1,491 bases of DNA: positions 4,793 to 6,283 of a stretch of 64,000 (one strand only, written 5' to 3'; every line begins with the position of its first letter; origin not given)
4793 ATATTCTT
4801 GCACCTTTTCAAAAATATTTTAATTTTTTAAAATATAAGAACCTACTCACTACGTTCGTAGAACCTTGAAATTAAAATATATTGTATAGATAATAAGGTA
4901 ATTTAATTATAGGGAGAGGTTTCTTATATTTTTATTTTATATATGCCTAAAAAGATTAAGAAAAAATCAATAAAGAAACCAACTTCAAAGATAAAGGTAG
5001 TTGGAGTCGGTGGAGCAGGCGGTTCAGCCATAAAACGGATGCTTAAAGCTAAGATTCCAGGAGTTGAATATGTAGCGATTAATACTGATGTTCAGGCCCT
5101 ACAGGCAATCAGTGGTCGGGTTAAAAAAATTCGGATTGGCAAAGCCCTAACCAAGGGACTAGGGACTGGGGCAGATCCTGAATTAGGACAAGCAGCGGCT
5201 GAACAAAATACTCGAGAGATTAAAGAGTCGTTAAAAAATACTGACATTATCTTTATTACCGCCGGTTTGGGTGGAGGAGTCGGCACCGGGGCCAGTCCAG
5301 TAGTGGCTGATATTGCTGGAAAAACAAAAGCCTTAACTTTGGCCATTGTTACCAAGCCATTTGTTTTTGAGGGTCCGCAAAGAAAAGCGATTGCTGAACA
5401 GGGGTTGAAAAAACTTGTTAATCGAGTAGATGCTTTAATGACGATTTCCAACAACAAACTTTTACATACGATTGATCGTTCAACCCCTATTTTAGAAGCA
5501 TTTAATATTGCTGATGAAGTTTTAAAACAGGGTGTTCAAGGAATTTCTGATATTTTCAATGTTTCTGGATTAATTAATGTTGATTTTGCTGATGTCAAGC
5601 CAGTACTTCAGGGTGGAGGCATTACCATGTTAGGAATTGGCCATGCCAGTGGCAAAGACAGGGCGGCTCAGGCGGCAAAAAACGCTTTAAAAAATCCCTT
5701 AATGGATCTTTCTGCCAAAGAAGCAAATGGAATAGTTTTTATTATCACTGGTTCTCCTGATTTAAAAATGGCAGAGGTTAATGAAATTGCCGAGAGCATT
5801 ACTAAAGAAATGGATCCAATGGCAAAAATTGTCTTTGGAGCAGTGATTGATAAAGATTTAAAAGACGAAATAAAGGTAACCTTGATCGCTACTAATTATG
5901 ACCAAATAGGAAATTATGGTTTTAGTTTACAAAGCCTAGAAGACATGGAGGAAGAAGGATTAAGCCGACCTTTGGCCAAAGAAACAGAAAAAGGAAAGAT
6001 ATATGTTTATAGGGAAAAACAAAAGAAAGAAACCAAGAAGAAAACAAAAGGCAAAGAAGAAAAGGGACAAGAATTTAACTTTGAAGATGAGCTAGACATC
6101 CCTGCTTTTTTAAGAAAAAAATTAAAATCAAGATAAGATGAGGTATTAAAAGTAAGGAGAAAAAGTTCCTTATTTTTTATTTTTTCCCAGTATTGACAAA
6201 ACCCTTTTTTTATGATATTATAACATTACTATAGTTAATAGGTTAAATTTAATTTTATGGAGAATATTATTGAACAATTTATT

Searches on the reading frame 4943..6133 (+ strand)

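Call 42: search_protein_families(library=pfam, proteins=[window:4943-6133:+], max_evalue=0.001)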
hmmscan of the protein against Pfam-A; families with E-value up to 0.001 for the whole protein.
window:4943-6133:+ (397 aa): 2 families
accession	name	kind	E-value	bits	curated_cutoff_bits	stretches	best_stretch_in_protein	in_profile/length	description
PF00091.31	Tubulin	-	2.8e-42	145.6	33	1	16-177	1-189/190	Tubulin/FtsZ family, GTPase domain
PF12327.13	FtsZ_C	-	1.9e-30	105.4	27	1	226-318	1-93/95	FtsZ family, C-terminal domain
